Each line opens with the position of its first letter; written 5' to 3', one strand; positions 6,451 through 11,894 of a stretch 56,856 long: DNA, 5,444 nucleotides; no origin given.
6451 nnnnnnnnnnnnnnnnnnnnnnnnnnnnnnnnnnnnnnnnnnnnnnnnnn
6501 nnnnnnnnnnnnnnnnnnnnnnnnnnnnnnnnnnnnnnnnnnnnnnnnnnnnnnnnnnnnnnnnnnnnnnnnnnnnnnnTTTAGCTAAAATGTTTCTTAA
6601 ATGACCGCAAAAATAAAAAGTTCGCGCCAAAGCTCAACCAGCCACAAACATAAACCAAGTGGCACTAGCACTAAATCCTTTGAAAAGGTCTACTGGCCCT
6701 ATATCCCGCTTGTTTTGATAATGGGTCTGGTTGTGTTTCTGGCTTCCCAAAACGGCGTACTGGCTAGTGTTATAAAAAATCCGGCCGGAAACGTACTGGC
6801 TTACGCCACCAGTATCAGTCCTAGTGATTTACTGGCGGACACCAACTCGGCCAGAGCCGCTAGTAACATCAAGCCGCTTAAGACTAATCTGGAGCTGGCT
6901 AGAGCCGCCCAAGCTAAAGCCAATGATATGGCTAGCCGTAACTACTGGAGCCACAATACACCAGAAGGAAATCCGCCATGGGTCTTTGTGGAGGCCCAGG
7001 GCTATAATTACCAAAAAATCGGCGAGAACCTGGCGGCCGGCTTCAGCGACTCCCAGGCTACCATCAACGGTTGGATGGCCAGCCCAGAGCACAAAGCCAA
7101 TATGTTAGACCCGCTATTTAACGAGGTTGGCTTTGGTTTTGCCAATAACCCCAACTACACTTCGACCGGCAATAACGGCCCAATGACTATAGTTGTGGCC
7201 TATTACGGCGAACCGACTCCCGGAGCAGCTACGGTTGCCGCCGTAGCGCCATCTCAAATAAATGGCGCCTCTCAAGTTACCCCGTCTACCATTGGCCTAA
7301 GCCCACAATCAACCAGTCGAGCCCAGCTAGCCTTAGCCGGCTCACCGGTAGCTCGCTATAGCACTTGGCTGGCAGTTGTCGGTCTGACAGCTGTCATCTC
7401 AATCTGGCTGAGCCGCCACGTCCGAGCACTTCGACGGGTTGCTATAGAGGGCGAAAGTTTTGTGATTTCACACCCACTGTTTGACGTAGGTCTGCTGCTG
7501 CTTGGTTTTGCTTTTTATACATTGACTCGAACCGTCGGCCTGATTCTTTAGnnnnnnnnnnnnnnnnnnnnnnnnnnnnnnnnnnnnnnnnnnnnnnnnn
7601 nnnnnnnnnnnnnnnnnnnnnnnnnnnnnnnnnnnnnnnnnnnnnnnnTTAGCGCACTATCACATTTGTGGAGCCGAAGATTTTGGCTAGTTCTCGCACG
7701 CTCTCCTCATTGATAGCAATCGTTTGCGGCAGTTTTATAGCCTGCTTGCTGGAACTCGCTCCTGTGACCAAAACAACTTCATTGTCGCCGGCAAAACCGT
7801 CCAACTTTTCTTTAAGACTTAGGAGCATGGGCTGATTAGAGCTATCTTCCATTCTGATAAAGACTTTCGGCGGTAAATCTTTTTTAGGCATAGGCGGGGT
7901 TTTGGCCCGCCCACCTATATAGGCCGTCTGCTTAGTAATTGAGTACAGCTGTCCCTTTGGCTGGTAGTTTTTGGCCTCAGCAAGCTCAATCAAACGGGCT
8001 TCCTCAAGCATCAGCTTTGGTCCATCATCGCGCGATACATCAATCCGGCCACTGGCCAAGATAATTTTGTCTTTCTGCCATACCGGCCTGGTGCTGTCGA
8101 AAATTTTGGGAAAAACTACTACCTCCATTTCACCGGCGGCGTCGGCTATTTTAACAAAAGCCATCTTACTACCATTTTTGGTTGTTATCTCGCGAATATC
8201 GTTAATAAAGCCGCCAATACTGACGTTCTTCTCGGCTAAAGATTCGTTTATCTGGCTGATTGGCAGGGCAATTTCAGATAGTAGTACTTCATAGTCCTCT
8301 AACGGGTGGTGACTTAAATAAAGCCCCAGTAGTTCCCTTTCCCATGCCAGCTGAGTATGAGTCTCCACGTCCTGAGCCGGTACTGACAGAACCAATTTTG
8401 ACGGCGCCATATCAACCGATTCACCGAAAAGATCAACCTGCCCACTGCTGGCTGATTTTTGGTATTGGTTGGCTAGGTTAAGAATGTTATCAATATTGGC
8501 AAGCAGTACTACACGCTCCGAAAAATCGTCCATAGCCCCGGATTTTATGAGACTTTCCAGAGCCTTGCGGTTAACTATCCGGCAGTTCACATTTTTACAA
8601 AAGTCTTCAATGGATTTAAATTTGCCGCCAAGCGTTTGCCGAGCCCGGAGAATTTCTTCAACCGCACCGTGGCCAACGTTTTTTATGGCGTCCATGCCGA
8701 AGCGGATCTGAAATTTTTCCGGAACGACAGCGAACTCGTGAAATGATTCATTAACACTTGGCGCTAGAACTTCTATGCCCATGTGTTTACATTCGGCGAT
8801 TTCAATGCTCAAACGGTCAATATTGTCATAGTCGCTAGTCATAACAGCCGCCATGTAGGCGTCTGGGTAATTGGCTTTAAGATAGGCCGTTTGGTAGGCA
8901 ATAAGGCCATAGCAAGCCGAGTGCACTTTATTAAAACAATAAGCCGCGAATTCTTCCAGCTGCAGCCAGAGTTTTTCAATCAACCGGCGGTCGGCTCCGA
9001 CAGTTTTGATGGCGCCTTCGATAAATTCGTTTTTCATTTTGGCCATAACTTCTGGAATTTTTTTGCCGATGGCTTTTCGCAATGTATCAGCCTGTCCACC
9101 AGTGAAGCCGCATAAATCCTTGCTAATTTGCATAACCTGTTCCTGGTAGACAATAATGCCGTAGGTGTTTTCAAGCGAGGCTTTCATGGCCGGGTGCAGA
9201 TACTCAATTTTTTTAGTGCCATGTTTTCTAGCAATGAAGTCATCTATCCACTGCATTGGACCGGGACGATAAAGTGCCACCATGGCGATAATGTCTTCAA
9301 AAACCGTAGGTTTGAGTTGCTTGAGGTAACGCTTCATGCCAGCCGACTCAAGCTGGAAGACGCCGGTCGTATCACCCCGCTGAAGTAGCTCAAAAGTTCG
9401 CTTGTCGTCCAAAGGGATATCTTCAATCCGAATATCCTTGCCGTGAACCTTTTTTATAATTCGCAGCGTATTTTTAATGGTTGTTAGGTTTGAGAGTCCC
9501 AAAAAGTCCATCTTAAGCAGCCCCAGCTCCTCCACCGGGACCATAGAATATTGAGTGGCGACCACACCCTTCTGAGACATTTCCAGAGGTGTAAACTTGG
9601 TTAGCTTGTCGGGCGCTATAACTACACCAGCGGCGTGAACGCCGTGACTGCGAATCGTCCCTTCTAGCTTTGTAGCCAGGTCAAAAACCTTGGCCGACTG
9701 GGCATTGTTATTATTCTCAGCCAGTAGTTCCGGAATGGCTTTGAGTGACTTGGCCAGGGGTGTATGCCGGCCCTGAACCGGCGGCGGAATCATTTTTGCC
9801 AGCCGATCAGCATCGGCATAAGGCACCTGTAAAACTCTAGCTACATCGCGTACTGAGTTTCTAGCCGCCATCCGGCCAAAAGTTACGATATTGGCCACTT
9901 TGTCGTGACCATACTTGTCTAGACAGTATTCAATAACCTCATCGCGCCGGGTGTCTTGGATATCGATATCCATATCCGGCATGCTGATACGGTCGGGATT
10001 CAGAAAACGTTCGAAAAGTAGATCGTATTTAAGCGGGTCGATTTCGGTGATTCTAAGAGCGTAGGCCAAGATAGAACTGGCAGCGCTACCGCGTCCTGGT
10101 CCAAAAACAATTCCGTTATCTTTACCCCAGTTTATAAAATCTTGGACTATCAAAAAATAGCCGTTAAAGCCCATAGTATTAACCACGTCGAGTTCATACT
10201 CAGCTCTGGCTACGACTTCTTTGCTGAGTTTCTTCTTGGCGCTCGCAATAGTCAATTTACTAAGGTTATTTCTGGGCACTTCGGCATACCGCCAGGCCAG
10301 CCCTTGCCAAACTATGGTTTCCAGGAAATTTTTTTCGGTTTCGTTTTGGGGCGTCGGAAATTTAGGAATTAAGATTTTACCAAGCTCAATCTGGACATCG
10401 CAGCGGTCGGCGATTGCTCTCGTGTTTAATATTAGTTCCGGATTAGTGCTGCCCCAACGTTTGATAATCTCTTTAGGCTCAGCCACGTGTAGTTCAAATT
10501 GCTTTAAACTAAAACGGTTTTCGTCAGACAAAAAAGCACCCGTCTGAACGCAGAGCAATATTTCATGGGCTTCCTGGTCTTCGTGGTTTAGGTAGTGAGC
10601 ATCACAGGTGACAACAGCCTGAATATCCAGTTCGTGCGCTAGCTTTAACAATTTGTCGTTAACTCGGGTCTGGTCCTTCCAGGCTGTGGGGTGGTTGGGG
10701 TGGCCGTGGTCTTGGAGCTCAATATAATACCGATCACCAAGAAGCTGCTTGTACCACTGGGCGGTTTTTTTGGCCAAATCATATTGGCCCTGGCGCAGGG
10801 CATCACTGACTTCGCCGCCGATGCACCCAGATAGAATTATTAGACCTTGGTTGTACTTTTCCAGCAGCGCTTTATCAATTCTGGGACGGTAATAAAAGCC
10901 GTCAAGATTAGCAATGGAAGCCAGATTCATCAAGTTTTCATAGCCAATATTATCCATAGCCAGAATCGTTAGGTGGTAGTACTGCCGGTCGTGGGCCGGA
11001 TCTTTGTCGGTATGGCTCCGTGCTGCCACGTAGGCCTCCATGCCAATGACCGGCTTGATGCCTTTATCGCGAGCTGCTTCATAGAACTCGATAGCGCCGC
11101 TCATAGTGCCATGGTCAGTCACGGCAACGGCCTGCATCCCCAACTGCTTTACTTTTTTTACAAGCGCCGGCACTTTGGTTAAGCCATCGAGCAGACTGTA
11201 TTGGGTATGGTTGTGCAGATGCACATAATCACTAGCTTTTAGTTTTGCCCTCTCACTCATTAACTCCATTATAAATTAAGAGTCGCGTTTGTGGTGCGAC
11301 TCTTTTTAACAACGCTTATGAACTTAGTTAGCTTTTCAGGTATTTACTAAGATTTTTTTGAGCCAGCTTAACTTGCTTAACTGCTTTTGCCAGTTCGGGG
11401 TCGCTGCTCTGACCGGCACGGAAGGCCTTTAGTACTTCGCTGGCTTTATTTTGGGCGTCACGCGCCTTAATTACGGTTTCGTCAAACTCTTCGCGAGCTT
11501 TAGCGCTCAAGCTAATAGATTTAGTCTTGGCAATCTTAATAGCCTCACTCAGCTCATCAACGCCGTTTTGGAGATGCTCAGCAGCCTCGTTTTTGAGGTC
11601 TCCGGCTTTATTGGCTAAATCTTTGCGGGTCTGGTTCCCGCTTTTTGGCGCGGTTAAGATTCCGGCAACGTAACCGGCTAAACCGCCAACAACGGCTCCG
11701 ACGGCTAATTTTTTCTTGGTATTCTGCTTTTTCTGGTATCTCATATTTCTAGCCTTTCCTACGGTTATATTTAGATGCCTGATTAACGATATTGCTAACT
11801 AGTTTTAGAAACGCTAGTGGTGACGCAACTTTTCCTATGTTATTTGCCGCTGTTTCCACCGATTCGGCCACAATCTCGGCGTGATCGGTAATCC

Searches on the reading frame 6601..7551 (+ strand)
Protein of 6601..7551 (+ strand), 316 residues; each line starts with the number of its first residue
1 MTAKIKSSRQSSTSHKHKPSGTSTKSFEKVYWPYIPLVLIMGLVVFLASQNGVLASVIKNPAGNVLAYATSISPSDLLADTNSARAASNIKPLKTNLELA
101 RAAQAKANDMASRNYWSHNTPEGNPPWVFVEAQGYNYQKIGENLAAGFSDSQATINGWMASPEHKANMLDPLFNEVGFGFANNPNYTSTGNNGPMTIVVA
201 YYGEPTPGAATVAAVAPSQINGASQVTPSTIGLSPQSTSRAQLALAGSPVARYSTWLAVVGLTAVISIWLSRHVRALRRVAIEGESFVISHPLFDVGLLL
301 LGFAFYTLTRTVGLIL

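Call 37: search_protein_families(library=pfam, proteins=[window:6601-7551:+], max_evalue=0.001)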
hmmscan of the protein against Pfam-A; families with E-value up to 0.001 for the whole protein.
window:6601-7551:+ (316 aa): 1 family
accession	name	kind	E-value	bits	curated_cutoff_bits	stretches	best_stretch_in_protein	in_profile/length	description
PF00188.32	CAP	-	8.3e-22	78.7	21.1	1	80-201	3-116/117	Cysteine-rich secretory protein family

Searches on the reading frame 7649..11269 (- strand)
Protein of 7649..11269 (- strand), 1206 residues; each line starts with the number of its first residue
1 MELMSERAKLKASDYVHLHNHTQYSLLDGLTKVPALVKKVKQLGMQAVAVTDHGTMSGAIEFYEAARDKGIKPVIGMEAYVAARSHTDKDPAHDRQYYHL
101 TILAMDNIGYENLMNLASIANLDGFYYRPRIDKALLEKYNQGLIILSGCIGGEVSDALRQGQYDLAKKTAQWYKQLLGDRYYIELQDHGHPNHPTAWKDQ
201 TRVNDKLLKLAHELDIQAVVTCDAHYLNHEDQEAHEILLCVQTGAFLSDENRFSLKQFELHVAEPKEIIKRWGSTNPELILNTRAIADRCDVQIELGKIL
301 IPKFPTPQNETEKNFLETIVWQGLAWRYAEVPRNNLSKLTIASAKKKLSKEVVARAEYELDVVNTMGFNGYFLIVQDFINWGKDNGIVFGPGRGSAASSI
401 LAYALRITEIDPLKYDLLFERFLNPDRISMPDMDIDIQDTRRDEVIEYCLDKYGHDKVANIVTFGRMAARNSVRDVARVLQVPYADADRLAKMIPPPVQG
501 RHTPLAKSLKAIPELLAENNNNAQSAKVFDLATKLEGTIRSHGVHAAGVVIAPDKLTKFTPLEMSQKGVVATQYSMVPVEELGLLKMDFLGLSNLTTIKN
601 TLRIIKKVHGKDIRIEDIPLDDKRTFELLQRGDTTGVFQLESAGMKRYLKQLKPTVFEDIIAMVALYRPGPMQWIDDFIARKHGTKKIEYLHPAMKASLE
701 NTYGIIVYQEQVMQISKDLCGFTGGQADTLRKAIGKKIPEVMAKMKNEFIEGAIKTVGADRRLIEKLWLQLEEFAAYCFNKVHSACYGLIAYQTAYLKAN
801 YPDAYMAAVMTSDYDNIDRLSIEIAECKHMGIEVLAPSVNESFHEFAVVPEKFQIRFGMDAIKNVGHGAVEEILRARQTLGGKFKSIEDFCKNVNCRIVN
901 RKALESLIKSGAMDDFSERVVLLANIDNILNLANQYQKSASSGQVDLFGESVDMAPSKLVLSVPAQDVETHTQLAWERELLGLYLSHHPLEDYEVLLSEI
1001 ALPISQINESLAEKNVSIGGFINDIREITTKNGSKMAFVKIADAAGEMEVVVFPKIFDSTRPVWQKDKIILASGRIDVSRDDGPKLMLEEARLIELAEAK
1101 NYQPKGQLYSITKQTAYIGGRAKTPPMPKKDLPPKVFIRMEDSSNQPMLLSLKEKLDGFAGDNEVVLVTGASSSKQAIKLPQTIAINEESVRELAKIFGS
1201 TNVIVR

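Call 37: search_protein_families(library=pfam, proteins=[window:7649-11269:-], max_evalue=0.001)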
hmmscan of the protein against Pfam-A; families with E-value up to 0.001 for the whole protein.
window:7649-11269:- (1206 aa): 5 families
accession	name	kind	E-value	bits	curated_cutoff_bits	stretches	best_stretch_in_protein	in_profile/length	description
PF07733.18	DNA_pol3_alpha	-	2.8e-94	316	23.9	1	315-591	2-260/260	Bacterial DNA polymerase III alpha NTPase domain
PF17657.6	DNA_pol3_finger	-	1.1e-65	220.4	22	1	594-755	1-164/166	Bacterial DNA polymerase III alpha subunit finger domain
PF02811.25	PHP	-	2.9e-57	194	26.4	1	17-188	1-164/164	PHP domain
PF14579.12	HHH_6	-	6.1e-26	90.9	25.6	1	831-918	1-85/90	Helix-hairpin-helix motif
PF01336.31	tRNA_anti-codon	-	3.8e-10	40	27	1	1016-1093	1-74/75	OB-fold nucleic acid binding domain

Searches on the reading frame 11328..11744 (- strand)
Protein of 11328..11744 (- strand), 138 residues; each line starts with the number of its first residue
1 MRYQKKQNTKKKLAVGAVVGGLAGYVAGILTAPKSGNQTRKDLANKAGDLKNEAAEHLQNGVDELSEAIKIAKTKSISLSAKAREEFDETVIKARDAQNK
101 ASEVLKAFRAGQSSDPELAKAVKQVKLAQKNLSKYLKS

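Call 37: search_protein_families(library=pfam, proteins=[window:11328-11744:-], max_evalue=0.001)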
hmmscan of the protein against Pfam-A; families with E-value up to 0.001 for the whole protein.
window:11328-11744:- (138 aa): 1 family
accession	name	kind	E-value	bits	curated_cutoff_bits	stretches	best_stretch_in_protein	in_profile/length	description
PF12732.12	YtxH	-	3e-15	56.9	37.5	1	15-90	2-66/71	YtxH-like protein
